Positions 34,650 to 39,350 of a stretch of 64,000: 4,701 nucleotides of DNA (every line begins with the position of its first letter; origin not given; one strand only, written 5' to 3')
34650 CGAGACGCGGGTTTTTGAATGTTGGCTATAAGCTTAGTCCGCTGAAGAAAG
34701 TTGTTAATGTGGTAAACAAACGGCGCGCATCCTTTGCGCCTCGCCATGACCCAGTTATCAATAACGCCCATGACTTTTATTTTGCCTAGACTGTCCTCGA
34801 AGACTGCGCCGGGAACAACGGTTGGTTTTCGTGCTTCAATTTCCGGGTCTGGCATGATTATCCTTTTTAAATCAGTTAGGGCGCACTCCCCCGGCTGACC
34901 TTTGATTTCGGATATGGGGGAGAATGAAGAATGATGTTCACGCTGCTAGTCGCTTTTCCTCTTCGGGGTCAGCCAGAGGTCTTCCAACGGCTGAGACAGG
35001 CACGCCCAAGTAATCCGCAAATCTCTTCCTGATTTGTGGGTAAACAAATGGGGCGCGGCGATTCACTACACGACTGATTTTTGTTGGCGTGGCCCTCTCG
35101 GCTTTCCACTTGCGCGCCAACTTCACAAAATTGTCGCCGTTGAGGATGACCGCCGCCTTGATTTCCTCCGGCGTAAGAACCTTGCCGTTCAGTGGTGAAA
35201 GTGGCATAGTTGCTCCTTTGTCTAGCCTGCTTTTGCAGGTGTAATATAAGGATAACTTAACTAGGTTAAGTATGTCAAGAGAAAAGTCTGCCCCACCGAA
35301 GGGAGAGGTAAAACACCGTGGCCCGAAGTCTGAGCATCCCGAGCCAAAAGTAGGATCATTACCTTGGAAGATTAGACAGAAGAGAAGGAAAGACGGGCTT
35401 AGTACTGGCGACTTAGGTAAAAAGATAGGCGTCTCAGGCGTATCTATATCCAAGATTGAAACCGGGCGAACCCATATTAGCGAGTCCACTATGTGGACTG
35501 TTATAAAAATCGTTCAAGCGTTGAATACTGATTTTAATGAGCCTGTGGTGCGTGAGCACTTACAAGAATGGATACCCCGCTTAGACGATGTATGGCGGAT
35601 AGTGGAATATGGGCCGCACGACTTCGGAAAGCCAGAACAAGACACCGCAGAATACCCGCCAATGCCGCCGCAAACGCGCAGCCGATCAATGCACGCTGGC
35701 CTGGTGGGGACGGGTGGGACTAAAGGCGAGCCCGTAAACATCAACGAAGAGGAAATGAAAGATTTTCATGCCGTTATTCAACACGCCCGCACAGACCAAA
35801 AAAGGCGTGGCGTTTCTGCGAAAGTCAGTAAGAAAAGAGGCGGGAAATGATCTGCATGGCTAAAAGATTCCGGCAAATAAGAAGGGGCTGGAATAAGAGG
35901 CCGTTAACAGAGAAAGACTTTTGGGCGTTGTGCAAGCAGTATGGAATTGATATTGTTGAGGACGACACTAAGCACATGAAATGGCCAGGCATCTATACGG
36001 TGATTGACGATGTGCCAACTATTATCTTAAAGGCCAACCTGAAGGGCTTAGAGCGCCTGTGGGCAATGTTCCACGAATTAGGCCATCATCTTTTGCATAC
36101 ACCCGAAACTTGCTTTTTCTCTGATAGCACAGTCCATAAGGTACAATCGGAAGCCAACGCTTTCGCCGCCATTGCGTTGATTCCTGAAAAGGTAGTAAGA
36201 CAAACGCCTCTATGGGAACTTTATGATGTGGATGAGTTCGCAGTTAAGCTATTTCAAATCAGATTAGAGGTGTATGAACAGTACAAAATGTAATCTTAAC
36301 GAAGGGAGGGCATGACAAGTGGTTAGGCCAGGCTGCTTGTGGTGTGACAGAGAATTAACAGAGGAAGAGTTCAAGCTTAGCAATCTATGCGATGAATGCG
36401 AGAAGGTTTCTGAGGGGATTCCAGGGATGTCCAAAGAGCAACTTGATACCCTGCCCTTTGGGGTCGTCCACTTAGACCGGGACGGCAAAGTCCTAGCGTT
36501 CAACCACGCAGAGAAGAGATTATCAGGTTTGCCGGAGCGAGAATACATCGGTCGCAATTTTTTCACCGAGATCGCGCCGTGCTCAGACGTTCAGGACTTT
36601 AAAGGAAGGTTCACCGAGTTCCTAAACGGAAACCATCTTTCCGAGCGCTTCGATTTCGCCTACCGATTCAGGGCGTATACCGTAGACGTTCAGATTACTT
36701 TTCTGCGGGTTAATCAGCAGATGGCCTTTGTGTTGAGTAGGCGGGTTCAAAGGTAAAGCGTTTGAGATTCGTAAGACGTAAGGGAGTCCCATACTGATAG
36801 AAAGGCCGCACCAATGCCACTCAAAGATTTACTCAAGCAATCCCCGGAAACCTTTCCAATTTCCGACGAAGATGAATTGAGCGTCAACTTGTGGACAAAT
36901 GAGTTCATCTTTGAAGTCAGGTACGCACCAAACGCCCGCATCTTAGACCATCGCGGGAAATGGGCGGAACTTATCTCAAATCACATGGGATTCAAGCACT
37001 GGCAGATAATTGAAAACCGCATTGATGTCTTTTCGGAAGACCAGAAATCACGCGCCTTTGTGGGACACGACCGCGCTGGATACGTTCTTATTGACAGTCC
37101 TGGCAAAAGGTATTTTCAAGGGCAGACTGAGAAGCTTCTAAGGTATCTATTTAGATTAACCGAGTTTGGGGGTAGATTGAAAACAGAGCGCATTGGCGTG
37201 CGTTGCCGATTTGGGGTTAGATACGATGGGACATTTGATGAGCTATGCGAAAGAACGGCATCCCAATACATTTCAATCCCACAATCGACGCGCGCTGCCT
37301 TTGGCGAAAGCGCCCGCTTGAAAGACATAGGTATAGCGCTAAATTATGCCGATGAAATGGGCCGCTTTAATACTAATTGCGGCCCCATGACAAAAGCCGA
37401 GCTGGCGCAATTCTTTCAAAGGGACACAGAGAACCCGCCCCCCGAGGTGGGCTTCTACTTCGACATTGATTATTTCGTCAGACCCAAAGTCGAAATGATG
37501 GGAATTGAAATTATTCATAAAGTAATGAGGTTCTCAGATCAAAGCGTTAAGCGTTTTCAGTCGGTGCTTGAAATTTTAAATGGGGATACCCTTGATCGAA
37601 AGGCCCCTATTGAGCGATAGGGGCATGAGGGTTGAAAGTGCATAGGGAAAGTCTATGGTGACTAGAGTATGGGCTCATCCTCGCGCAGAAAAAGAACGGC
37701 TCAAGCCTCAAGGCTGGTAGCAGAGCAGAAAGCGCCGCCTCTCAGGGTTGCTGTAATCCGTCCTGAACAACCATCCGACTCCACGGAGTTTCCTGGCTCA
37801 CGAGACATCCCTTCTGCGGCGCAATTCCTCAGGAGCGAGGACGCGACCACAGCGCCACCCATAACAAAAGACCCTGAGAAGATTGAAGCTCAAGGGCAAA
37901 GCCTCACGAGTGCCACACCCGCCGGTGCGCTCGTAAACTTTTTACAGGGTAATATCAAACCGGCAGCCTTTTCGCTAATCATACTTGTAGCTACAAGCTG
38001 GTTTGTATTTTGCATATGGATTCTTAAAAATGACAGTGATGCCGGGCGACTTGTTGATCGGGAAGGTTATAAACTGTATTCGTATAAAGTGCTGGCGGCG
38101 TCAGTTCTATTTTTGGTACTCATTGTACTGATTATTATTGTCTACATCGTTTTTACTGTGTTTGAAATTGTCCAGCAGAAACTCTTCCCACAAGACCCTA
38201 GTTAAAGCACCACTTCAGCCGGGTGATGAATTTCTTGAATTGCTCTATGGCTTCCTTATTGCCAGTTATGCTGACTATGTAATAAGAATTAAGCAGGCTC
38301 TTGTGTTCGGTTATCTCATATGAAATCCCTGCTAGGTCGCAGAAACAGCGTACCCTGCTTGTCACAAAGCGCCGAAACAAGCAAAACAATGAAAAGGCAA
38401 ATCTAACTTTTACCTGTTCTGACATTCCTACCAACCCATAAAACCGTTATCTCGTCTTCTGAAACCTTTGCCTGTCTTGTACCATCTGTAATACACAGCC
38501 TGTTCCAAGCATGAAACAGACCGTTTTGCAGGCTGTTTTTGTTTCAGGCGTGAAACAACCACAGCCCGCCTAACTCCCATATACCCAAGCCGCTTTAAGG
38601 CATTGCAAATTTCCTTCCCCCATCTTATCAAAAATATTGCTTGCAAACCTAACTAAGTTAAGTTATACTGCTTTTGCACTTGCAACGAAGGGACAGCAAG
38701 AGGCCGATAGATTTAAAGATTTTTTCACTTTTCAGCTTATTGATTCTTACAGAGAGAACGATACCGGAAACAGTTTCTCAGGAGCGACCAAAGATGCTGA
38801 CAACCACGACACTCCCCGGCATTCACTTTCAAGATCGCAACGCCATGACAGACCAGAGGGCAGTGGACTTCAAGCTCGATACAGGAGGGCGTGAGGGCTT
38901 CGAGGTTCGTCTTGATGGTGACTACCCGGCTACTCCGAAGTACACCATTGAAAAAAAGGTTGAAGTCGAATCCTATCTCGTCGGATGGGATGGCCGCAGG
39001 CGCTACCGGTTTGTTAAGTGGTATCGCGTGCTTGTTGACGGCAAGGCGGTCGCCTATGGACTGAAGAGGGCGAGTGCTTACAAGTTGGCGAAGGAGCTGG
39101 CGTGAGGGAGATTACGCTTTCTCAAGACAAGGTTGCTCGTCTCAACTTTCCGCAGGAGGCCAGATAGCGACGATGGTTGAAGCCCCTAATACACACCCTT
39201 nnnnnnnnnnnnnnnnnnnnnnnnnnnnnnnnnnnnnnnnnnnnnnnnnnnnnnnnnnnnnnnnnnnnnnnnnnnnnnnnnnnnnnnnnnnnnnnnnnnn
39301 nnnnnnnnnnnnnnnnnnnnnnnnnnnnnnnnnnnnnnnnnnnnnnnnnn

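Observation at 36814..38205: Rex-like position: cytoplasmic 268-aa protein plus 2-TM protein co-oriented with the repressor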

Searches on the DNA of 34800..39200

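Call 67: search_rna_families(source=window, start=34800, end=39200, threshold=evalue, max_evalue=1)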
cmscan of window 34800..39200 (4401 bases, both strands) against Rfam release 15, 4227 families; matches with E-value up to 1: 0.
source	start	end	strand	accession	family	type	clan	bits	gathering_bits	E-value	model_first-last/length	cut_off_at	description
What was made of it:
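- Tried and rejected: Rfam scan of 34800-39200 found nothing (call 67).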

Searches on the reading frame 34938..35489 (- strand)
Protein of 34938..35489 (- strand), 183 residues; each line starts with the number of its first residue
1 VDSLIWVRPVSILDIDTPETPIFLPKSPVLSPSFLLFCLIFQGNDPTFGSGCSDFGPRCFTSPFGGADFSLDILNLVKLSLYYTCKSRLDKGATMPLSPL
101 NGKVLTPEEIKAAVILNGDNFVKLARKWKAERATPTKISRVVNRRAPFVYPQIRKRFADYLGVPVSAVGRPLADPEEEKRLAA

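Call 3: search_protein_families(library=pfam, proteins=[window:34938-35489:-], max_evalue=1)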
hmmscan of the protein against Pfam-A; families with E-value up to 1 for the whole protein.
window:34938-35489:- (183 aa): 2 families
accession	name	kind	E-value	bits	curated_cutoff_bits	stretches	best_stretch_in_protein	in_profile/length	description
PF07877.16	DUF1661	-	0.032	14.4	25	1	124-144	1-21/31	Protein of unknown function (DUF1661)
PF16870.10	OxoGdeHyase_C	-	0.11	12.7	27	1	105-160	25-80/151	2-oxoglutarate dehydrogenase C-terminal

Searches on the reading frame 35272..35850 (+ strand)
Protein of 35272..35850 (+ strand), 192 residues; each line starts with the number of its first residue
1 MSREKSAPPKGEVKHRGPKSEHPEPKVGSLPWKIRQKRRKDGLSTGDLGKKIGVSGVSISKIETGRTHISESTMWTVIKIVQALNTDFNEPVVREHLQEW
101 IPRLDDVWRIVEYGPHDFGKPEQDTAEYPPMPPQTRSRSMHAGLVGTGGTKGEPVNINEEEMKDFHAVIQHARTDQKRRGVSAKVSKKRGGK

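Call 3: search_protein_families(library=pfam, proteins=[window:35272-35850:+], max_evalue=1)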
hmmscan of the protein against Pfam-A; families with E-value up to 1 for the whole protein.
window:35272-35850:+ (192 aa): 4 families
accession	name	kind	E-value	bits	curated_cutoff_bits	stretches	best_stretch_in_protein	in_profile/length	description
PF01381.28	HTH_3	-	3.9e-08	33.7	23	1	34-86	1-50/55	Helix-turn-helix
PF13560.12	HTH_31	-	2.5e-07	31.4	27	1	34-87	6-57/64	Helix-turn-helix domain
PF12844.13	HTH_19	-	0.0089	16.4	30.2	1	33-86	3-53/64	Helix-turn-helix domain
PF08279.18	HTH_11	-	0.15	12.4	25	0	37-60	11-33/55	HTH domain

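Call 4: search_protein_families(library=ncbifam, proteins=[window:35272-35850:+], max_evalue=1)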
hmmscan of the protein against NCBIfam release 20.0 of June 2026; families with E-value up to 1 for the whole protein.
window:35272-35850:+ (192 aa): 16 families
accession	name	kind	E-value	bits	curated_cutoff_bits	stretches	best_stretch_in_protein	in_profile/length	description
TIGR03070.1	couple_hipB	subfamily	3.7e-07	30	71.65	1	34-86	7-56/58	type II toxin-antitoxin system Y4mF family antitoxin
TIGR00270.2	TIGR00270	equivalog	7.2e-05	22.6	110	1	33-72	79-118/159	multiprotein bridging factor aMBF1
NF038310.1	lysogeny_AimR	equivalog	0.00038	19.6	70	1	35-104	2-66/365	AimR family lysis-lysogeny pheromone receptor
TIGR03830.1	CxxCG_CxxCG_HTH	subfamily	0.00044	20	61.8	1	33-74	69-110/127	type II TA system antitoxin MqsA family protein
NF007257.0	PRK09706.1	subfamily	0.00045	20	101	1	32-83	8-59/135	transcriptional repressor DicA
NF006015.0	PRK08154.1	subfamily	0.00047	19.4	204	1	12-94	13-92/314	anaerobic benzoate catabolism transcriptional regulator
NF046032.1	TransRegSlrRBacil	equivalog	0.0013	18.9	250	1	34-110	6-80/149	HTH-type transcriptional regulator SlrR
NF007271.0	PRK09726.1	equivalog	0.0017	18.3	79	1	37-87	20-67/88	type II toxin-antitoxin system antitoxin HipB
NF003162.0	PRK04140.1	equivalog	0.0027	16.8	263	1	33-92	130-186/317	transcriptional regulator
NF041951.1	phage_RstR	subfamily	0.0031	17.8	80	1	33-95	6-65/108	RstR family transcriptional repressor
NF041493.1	MobT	equivalog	0.0065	15.3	600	1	34-88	1-55/383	MobT family relaxase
NF047948.1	male_kill_WMK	equivalog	0.011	15.2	300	1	32-81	165-214/300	WO male-killing family protein Wmk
NF007481.0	PRK10072.1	equivalog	0.034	14.6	110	1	34-83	38-86/96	HTH-type transcriptional regulator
TIGR02612.1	mob_myst_A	hypoth_equivalog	0.067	13.1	122.6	1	32-89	29-84/150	mobile mystery protein A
NF007408.0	PRK09943.1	equivalog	0.091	12.3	211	1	33-92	11-71/185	HTH-type transcriptional regulator PuuR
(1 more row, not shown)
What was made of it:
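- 35272..36756 (+): Upstream genes of the same putative operon: XRE-type repressor (35272-35850), M78/ImmA-like metalloprotease (35847-36293) and PYP-like PAS protein (36319-36756). These are context for the pair, not part of the conserved module. Pfam and NCBIfam hits (calls 3, 4).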

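Call 5: search_protein_families(library=padloc, proteins=[window:35272-35850:+], max_evalue=1)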
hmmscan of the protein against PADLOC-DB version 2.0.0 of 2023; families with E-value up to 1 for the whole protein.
window:35272-35850:+ (192 aa): 10 families
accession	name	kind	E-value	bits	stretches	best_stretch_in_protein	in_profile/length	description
PDLC03947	RmrA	-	1.5e-05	22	1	29-95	11-77/383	-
PDLC03952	RmrA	-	9.4e-05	19.4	1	30-81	23-74/395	-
PDLC02926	HTH_VI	-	0.0001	20.5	1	34-74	6-46/92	-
PDLC03949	RmrA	-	0.0016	15.4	1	33-85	6-58/363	-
PDLC03946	RmrA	-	0.0045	13.8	1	36-85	9-55/357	-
PDLC03951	RmrA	-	0.0052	13.8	1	32-95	11-74/400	-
PDLC03953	RmrA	-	0.0053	14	1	33-79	9-55/373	-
PDLC03954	RmrA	-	0.0055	13.7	1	32-85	13-63/380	-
PDLC03665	Control_protein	-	0.04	12.2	1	33-71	12-51/77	control protein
PDLC03944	RmrA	-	0.049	10.7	1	34-81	11-58/384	-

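Call 6: search_protein_families(library=phrogs, proteins=[window:35272-35850:+], max_evalue=1)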
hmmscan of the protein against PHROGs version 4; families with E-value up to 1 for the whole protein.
window:35272-35850:+ (192 aa): 26 families (the best 25 are shown)
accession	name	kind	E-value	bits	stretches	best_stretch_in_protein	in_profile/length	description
phrog_8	-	transcription regulation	1.5e-06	28.9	1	35-89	165-213/346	transcriptional regulator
phrog_3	-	transcription regulation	1.7e-06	29.1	1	30-94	89-153/430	transcriptional repressor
phrog_1373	-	transcription regulation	2.1e-05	25.6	1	33-89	67-120/166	transcriptional regulator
phrog_32768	-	unknown function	0.00015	21.6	1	33-90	13-68/446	-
phrog_4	-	transcription regulation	0.00027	21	1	33-88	140-188/400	transcriptional repressor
phrog_5823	-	transcription regulation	0.00034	20.9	1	33-88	10-63/404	transcriptional regulator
phrog_9908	-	DNA, RNA and nucleotide metabolism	0.00046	20.4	1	23-85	7-69/282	DNA binding protein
phrog_11187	-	transcription regulation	0.0023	18.7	1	33-79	11-57/63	transcriptional regulator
phrog_2967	-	transcription regulation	0.0028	18.2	1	34-76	15-57/225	transcriptional regulator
phrog_11451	-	transcription regulation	0.0034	18.8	1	33-87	9-60/98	CI-like repressor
phrog_2328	-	transcription regulation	0.0045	17.8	1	29-74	15-60/128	transcriptional repressor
phrog_1728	-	transcription regulation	0.0051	16.8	1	33-105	7-74/380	transcriptional regulator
phrog_4779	-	transcription regulation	0.0078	17.7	1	33-110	6-84/98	transcriptional regulator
phrog_2439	-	transcription regulation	0.012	15.5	1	32-79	10-57/367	transcriptional regulator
phrog_2104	-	unknown function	0.014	16.5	1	24-68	34-78/103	-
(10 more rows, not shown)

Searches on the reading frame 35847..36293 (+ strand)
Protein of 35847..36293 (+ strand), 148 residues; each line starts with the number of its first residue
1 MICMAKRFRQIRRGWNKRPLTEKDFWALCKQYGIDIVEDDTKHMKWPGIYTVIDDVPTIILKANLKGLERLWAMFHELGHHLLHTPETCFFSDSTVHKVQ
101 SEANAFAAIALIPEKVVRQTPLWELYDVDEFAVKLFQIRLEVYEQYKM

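Call 3: search_protein_families(library=pfam, proteins=[window:35847-36293:+], max_evalue=1)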
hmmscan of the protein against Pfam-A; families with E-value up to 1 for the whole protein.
window:35847-36293:+ (148 aa): 2 families
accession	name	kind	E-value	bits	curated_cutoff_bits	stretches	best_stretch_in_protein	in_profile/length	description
PF06114.19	Peptidase_M78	-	3e-12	46.9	22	1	29-138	1-113/123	IrrE N-terminal-like domain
PF21610.2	FlgA_N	-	0.17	12.2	27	1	80-106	8-34/70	Flagellar protein FlgA, N-terminal domain-like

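Call 4: search_protein_families(library=ncbifam, proteins=[window:35847-36293:+], max_evalue=1)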
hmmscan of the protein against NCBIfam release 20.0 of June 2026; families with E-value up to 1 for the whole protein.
window:35847-36293:+ (148 aa): 2 families
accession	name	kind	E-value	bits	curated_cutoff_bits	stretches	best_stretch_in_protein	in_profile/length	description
NF052239.1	antitox_spr1629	equivalog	2.3e-08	33.6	335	1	31-119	168-258/377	spr1629 family repressor/antitoxin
NF008135.0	PRK10883.1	equivalog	0.0044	15.6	581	1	88-143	138-194/471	cell division protein FtsP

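Call 5: search_protein_families(library=padloc, proteins=[window:35847-36293:+], max_evalue=1)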
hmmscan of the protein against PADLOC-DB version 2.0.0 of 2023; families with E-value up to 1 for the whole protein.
window:35847-36293:+ (148 aa): 15 families
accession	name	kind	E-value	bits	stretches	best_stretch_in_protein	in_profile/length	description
PDLC03954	RmrA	-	3.4e-10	37.4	1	25-117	162-257/380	-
PDLC03945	RmrA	-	4.7e-08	30.6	1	53-118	190-257/394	-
PDLC03947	RmrA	-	1.2e-06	25.7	1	10-119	147-259/383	-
PDLC04141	capP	-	2.6e-06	25.1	1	52-119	48-120/242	capP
PDLC03948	RmrA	-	2.9e-06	24.4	1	11-118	146-257/397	-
PDLC03946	RmrA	-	1.6e-05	21.9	1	25-120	145-236/357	-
PDLC03944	RmrA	-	1.7e-05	22.1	1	58-116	186-247/384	-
PDLC03949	RmrA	-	4.3e-05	20.6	1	72-120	191-234/363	-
PDLC03953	RmrA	-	9.1e-05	19.8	1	73-119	211-251/373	-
PDLC03950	RmrA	-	0.00012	19.2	1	23-116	149-243/369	-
PDLC03982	PD-Lambda-2_B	-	0.0003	18.2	1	38-122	256-346/402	-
PDLC03952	RmrA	-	0.00083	16.3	1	54-117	203-269/395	-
PDLC03951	RmrA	-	0.001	16.2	1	36-119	168-254/400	-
PDLC03956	RmrA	-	0.0036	14.4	1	10-119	143-259/399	-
PDLC04776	PDC-M69B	-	0.0068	14.1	1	68-120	79-137/272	-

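Call 6: search_protein_families(library=phrogs, proteins=[window:35847-36293:+], max_evalue=1)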
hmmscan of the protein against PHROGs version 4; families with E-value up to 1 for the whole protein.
window:35847-36293:+ (148 aa): 5 families
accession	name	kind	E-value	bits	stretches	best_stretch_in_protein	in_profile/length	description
phrog_87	-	other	9.8e-17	62.4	1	21-132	39-147/227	metallo-protease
phrog_2439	-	transcription regulation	8.6e-10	39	1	9-119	135-247/367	transcriptional regulator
phrog_1914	-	unknown function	2.2e-05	25.2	1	58-121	82-151/222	-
phrog_9292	-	unknown function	0.015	16.6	1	50-112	36-96/134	-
phrog_19315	-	unknown function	0.023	14.7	1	68-120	92-153/348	-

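Call 59: find_related_loci(query=window:35847-36290:+, collection=viral_contigs, flank=6000)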
Query window:35847-36290:+ (148 aa) in viral_contigs; peptide patterns used: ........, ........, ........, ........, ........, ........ (x = any residue, [..] = any of these).
7 stretches matched a pattern, but none encodes a relative of the query by tblastn (E <= 1e-3).

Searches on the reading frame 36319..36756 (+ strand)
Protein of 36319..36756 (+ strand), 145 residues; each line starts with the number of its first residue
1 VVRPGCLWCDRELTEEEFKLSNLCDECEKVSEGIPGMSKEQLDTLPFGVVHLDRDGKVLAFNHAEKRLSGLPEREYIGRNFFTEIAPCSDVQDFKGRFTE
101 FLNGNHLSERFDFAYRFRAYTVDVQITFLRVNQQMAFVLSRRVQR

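Call 3: search_protein_families(library=pfam, proteins=[window:36319-36756:+], max_evalue=1)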
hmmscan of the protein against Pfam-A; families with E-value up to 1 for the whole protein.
window:36319-36756:+ (145 aa): 7 families
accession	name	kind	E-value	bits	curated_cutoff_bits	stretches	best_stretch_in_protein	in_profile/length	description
PF00989.32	PAS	-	3e-11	43.8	22.6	1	40-124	5-89/113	PAS fold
PF08448.16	PAS_4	-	9.3e-08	32.7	23.1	1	42-107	1-65/110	PAS fold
PF13188.13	PAS_8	-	0.0032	17.8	21.8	1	42-94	7-57/65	PAS domain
PF13596.12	PAS_10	-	0.017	16.2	22.1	1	42-114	5-75/106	PAS domain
PF13426.13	PAS_9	-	0.049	14.3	27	1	48-102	3-53/103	PAS domain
PF12860.13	PAS_7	-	0.062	13.9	27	1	42-89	1-49/115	PAS fold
PF07504.19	FTP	-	0.22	11.8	21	1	49-62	35-48/51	Fungalysin/Thermolysin Propeptide Motif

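Call 4: search_protein_families(library=ncbifam, proteins=[window:36319-36756:+], max_evalue=1)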
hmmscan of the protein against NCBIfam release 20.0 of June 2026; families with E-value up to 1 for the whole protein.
window:36319-36756:+ (145 aa): 5 families
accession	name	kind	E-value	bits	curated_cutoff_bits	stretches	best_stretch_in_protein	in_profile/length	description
TIGR02373.1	photo_yellow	equivalog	1.2e-27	96.4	143.05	1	28-139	8-120/124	photoactive yellow protein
TIGR00229.1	sensory_box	domain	9.2e-06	25.8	22.9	1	42-115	11-83/126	PAS domain S-box protein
NF008468.0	PRK11360.1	equivalog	0.0027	16.1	646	1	44-83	276-315/616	two-component system sensor histidine kinase AtoS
NF007474.0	PRK10060.1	equivalog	0.011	14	782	1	49-94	124-169/663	cyclic di-GMP phosphodiesterase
NF041777.1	sens_FixL_Rhizob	equivalog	0.012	14.3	850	1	41-83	128-170/485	sensor protein FixL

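Call 5: search_protein_families(library=padloc, proteins=[window:36319-36756:+], max_evalue=1)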
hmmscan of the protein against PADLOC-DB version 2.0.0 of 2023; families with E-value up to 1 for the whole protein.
window:36319-36756:+ (145 aa): 0 families

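Call 6: search_protein_families(library=phrogs, proteins=[window:36319-36756:+], max_evalue=1)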
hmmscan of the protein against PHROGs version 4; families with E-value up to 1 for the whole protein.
window:36319-36756:+ (145 aa): 1 family
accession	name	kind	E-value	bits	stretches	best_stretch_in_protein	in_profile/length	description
phrog_8315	-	unknown function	0.0072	17.6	1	4-31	8-34/62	-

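Call 60: find_related_loci(query=window:36319-36753:+, collection=viral_contigs, flank=6000)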
Query window:36319-36753:+ (145 aa) in viral_contigs; peptide patterns used: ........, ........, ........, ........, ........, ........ (x = any residue, [..] = any of these).
89 stretches matched a pattern, but none encodes a relative of the query by tblastn (E <= 1e-3).
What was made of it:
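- Tried and rejected: IMG/VR scans with the M78 and PYP-like proteins, meant to find sister phages and test whether the A-B slot is variable, gave none (calls 59, 60).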

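Call 85: search_solved_structures(query=window:36319-36753:+, max_evalue=0.001, show_alignments=1)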
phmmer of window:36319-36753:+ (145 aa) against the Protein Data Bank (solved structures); distinct sequences matched with E-value up to 0.001: 34.
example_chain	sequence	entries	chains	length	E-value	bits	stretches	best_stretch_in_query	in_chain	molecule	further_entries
1mzu_A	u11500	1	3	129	1.1e-21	80.4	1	28-128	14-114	PPR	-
1otd_A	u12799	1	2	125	4.4e-19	72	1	28-127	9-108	Photoactive yellow protein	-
1f9i_A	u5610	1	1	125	1.6e-18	70.2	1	28-127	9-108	PHOTOACTIVE YELLOW PROTEIN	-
1gsv_A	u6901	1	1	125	2.2e-18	69.7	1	28-127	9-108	PHOTOACTIVE YELLOW PROTEIN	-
6umy_A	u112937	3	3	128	4e-18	68.8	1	28-127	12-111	Photoactive yellow protein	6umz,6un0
2kx6_A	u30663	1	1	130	4e-18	68.8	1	28-127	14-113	Photoactive yellow protein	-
2d02_A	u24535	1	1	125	4.1e-18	68.8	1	28-127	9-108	Photoactive yellow protein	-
1kou_A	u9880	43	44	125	4.1e-18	68.8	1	28-127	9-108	PHOTOACTIVE YELLOW PROTEIN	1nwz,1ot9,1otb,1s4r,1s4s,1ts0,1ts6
1d7e_A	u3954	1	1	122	4.7e-18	68.6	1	30-127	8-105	PHOTOACTIVE YELLOW PROTEIN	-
8e02_A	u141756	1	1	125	5.1e-18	68.5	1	28-128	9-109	Photoactive yellow protein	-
1ot6_A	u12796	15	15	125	1.1e-17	67.4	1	28-127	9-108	Photoactive yellow protein | photoactive yellow protein, PYP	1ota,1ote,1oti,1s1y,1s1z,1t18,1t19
1f98_A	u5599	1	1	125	1.1e-17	67.4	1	28-127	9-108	PHOTOACTIVE YELLOW PROTEIN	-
7sjj_A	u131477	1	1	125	1.3e-17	67.2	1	28-126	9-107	Photoactive yellow protein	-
1gsx_A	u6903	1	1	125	1.5e-17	67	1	28-127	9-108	PHOTOACTIVE YELLOW PROTEIN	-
8e1k_A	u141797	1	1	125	1.6e-17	66.9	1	28-127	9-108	Photoactive yellow protein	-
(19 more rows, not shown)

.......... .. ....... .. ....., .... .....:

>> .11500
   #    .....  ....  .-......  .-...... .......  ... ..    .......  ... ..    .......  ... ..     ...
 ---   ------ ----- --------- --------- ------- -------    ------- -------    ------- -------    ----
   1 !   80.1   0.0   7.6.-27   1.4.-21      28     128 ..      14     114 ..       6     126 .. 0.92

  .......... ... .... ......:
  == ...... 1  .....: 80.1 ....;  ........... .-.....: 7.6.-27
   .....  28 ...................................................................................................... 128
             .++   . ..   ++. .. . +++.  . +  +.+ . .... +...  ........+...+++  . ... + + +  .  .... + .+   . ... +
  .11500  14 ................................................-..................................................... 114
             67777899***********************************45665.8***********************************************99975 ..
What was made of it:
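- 35272..36756 (+): PDB sequence hits to PYP (call 85).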
